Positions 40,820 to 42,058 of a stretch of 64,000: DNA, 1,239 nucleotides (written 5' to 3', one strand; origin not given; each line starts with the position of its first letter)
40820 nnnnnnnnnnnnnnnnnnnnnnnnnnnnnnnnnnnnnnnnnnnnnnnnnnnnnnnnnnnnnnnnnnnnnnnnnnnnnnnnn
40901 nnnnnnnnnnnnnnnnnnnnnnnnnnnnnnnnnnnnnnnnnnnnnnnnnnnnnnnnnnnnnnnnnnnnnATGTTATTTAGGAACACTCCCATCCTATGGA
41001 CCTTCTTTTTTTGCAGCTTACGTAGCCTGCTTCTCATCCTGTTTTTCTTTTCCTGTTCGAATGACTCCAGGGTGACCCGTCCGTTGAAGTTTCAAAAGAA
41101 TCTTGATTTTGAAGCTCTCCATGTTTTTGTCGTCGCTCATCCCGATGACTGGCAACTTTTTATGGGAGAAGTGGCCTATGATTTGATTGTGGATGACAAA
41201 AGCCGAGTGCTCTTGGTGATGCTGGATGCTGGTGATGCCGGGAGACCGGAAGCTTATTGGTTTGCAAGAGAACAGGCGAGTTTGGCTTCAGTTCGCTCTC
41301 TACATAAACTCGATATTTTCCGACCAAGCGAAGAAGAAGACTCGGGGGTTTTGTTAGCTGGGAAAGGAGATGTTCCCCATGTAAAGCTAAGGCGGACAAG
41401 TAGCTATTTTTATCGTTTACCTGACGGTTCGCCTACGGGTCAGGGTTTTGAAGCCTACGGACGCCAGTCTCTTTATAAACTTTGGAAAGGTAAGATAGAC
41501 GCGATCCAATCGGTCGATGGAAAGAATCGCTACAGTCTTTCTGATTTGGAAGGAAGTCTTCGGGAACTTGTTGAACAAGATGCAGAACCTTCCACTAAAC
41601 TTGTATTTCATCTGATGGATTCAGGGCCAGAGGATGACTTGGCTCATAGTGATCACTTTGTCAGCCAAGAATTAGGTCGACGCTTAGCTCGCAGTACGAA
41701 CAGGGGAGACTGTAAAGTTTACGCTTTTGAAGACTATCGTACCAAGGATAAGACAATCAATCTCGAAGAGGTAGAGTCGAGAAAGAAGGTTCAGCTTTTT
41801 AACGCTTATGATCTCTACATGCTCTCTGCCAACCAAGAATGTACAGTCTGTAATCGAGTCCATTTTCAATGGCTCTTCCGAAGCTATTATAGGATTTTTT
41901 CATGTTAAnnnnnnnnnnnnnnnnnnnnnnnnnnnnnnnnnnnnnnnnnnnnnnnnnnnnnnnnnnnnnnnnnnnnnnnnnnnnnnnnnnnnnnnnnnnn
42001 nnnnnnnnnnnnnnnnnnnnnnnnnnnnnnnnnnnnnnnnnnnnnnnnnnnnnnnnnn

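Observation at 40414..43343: An overlapping four-gene operon alternates small barrel-like proteins with envelope-enzyme-like proteins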

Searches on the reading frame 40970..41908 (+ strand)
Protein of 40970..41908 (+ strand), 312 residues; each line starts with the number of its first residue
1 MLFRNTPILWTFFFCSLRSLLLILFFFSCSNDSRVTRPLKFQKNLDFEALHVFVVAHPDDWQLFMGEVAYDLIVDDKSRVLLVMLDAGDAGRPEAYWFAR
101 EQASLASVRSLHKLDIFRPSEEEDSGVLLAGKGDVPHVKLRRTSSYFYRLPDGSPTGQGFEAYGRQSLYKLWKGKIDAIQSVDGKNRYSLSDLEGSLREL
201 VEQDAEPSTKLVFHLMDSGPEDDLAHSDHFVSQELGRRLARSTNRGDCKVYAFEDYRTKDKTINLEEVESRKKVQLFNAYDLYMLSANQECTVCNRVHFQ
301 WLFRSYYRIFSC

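Call 3: search_protein_families(library=pfam, proteins=[window:40970-41908:+], max_evalue=1)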
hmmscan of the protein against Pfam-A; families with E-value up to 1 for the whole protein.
window:40970-41908:+ (312 aa): 1 family
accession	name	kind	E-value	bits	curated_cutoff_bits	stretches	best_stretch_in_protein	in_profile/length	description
PF02585.22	PIG-L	-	1.8e-07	32.1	28.2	1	52-237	1-126/129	GlcNAc-PI de-N-acetylase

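Call 4: search_protein_families(library=ncbifam, proteins=[window:40970-41908:+], max_evalue=1)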
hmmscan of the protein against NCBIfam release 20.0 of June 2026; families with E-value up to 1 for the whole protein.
window:40970-41908:+ (312 aa): 0 families

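Call 7: search_solved_structures(query=window:40970-41908:+, max_evalue=1, show_alignments=2)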
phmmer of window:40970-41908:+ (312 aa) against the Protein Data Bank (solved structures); distinct sequences matched with E-value up to 1: 0.

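Call 64: search_solved_structures(query=A6, max_evalue=1, show_alignments=2)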
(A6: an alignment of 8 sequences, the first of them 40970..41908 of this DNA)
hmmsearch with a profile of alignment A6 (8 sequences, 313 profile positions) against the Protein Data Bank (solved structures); distinct sequences matched with E-value up to 1: 1.
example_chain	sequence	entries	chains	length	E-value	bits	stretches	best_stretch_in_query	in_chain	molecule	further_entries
6dcq_A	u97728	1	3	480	0.65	12.5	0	107-179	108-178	Envelope glycoprotein gp160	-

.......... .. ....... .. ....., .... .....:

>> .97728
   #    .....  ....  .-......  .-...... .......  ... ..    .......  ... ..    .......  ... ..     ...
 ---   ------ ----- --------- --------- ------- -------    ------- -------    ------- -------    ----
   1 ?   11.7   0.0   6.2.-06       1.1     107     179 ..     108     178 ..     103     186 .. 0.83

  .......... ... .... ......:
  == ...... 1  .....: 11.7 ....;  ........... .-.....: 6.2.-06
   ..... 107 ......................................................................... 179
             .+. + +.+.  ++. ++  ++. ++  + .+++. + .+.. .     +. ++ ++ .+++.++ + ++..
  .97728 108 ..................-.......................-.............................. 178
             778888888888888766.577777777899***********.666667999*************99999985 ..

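Call 67: find_related_loci(query=A6, collection=genome_contigs, flank=5000)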
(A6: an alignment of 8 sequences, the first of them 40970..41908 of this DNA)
Query A6 (312 aa) in genome_contigs; peptide patterns used: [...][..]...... (x = any residue, [..] = any of these).
152 stretches matched a pattern; 58 encode a relative of the query (tblastn E <= 1e-3); 58 distinct loci.
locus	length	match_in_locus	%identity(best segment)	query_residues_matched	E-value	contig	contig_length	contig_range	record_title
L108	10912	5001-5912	45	9-312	1e-80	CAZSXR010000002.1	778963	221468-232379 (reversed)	MAG TPA_asm: uncultured Pseudobdellovibrionaceae bacterium isolate SRP257259_co1_239 genome assembly, contig: NODE_3_len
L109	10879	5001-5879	43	22-312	3e-78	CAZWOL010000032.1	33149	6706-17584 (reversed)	MAG TPA_asm: uncultured Pseudobdellovibrionaceae bacterium isolate SRP285395_co2_440 genome assembly, contig: NODE_2118_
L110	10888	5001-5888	44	21-312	1e-74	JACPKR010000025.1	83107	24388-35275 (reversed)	MAG: Deltaproteobacteria bacterium isolate NC_groundwater_500_Ag_S-0.1um_48_30 S35_SO-1_scaffold_175652, whole genome sh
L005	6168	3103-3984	43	21-312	3e-69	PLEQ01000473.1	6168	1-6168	MAG: Deltaproteobacteria bacterium isolate bog_1112 73.20110800_S3S.83_contig_22246, whole genome shotgun sequence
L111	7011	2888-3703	29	43-311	2e-36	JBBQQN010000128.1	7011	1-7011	MAG: Flavobacteriales bacterium isolate Co_metawrap_1581 Cmw_1581_k141_2743754_length_7011_cov_17.9901, whole genome sho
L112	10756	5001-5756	31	7-265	6e-35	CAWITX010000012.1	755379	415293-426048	MAG: uncultured Flavobacteriaceae bacterium isolate MFD01721.bin.1.346 genome assembly, contig: contig_4621, whole genom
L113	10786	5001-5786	34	52-312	5e-33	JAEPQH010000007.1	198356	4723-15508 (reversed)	MAG: Balneolaceae bacterium isolate HXMU1428-5 k141_28357_length_198356_cov_18.0210, whole genome shotgun sequence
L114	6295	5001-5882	33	12-306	5e-33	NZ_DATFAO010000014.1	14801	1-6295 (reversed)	MAG: Aromatoleum sp. isolate SMAG_U8503 k141_136350, whole genome shotgun sequence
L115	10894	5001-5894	30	14-309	8e-33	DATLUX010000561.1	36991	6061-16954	MAG TPA_asm: Verrucomicrobiia bacterium isolate SMAG_U13177 k141_584582, whole genome shotgun sequence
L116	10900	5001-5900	29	8-311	7e-33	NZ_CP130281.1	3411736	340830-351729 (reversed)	Aequorivita nionensis strain VBW088 chromosome, complete genome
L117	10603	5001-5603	37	47-241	6e-33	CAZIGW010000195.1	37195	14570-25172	MAG TPA_asm: uncultured Hyphomicrobiales bacterium isolate binchicken_co84_405 genome assembly, contig: k141_1055114, wh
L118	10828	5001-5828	29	21-308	7e-33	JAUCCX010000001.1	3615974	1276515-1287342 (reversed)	MAG: Aequorivita sp. isolate R32x_68d_np_Bin2.4 contig_2, whole genome shotgun sequence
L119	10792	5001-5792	33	48-310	1e-32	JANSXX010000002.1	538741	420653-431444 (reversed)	MAG: bacterium isolate bin.36 k141_877352_length_538741_cov_49.0172, whole genome shotgun sequence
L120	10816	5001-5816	30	17-308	4e-32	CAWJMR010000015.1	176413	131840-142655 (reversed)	MAG: uncultured Gemmatimonadaceae bacterium isolate MFD02832.bin.1.173 genome assembly, contig: contig_25190, whole geno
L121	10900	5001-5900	29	8-311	1e-31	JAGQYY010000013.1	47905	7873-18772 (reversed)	MAG: Aequorivita sp. isolate HKST-UBA77 NODE_13_length_47905_cov_6.479175, whole genome shotgun sequence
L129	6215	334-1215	28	17-312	5e-27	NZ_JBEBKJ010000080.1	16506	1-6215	MAG: Methyloglobulus sp. isolate TF_21 NODE_1392_length_16506_cov_20.070397, whole genome shotgun sequence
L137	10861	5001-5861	28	20-308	2e-23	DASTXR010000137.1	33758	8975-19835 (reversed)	MAG TPA_asm: Steroidobacteraceae bacterium isolate SMAG_U2420 k141_234280, whole genome shotgun sequence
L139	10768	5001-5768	30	52-308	4e-23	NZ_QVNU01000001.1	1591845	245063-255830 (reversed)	Taibaiella koreensis strain THG-DT86 NODE_1_length_1592086_cov_51.038487_1, whole genome shotgun sequence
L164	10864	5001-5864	31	11-310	2e-31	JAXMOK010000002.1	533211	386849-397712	MAG: Balneolaceae bacterium isolate EC_MBin.52 ECX_40CoAssmbCtg, whole genome shotgun sequence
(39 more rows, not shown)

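Call 70: search_protein_families(library=pfam, proteins=[L116:5028-7748:+, L129:334-1644:+, L139:4923-6062:+, L164:4983-5882:+, L137:4986-5888:+], max_evalue=0.01)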
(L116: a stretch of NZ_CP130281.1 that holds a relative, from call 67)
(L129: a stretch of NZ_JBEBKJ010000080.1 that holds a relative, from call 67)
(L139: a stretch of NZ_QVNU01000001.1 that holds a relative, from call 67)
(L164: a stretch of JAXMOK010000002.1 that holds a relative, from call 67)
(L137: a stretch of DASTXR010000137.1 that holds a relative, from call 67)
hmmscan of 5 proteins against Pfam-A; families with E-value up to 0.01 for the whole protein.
L116:5028-7748:+ (907 aa): 7 families
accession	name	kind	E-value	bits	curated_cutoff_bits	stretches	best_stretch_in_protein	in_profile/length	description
PF22633.2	F5_F8_type_C_2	-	1.7e-38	131.5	27.8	2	685-776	1-91/91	NedA-like, galactose-binding domain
PF00754.31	F5_F8_type_C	-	6.8e-35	120.4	28.2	2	424-537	9-126/127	F5/8 type C domain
PF03160.20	Calx-beta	-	2.1e-22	79.8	27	2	296-404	6-117/119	Calx-beta domain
PF16391.11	DUF5000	-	9.7e-11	42.6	25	0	698-731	16-49/141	Domain of unknown function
PF18962.6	Por_Secre_tail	-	1e-06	29.4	27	1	828-904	1-73/75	Secretion system C-terminal sorting domain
PF21606.3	BgaA-like_CBM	-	0.00011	22.7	27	0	466-537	90-159/160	Beta-galactosidase-like, Galactose-binding domain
PF02585.22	PIG-L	-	0.00093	20.1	28.2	1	30-82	2-49/129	GlcNAc-PI de-N-acetylase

L129:334-1644:+ (437 aa): 3 families
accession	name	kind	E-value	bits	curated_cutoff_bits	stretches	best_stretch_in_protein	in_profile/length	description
PF24135.1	DUF7402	-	6.8e-47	159.3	27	1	303-437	1-133/133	Domain of unknown function (DUF7402)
PF02585.22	PIG-L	-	0.00013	22.9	28.2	1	29-147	4-84/129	GlcNAc-PI de-N-acetylase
PF00754.31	F5_F8_type_C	-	0.00027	21.5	28.2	1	310-411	2-104/127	F5/8 type C domain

L139:4923-6062:+ (380 aa): 2 families
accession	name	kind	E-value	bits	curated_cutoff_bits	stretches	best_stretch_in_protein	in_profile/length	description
PF18962.6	Por_Secre_tail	-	1.3e-07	32.3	27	1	301-378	1-74/75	Secretion system C-terminal sorting domain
PF02585.22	PIG-L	-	8.3e-07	30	28.2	1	28-216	2-128/129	GlcNAc-PI de-N-acetylase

L164:4983-5882:+ (300 aa): 1 family
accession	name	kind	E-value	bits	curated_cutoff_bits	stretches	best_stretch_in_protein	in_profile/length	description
PF02585.22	PIG-L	-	4.5e-06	27.6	28.2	1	35-96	1-66/129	GlcNAc-PI de-N-acetylase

L137:4986-5888:+ (301 aa): 1 family
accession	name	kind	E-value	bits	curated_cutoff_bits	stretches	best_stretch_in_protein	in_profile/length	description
PF02585.22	PIG-L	-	2.2e-06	28.6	28.2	1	30-225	1-127/129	GlcNAc-PI de-N-acetylase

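Call 82: search_protein_families(library=padloc, proteins=[window:40970-41908:+], max_evalue=0.1)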
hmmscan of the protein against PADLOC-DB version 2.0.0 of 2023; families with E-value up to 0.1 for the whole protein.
window:40970-41908:+ (312 aa): 0 families

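Call 83: search_protein_families(library=phrogs, proteins=[window:40970-41908:+], max_evalue=0.1)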
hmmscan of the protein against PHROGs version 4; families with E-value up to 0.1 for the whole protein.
window:40970-41908:+ (312 aa): 1 family
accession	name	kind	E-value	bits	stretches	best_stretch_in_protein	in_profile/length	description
phrog_19237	-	moron, auxiliary metabolic gene and host takeover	0.013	16.7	1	271-306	41-77/98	membrane protein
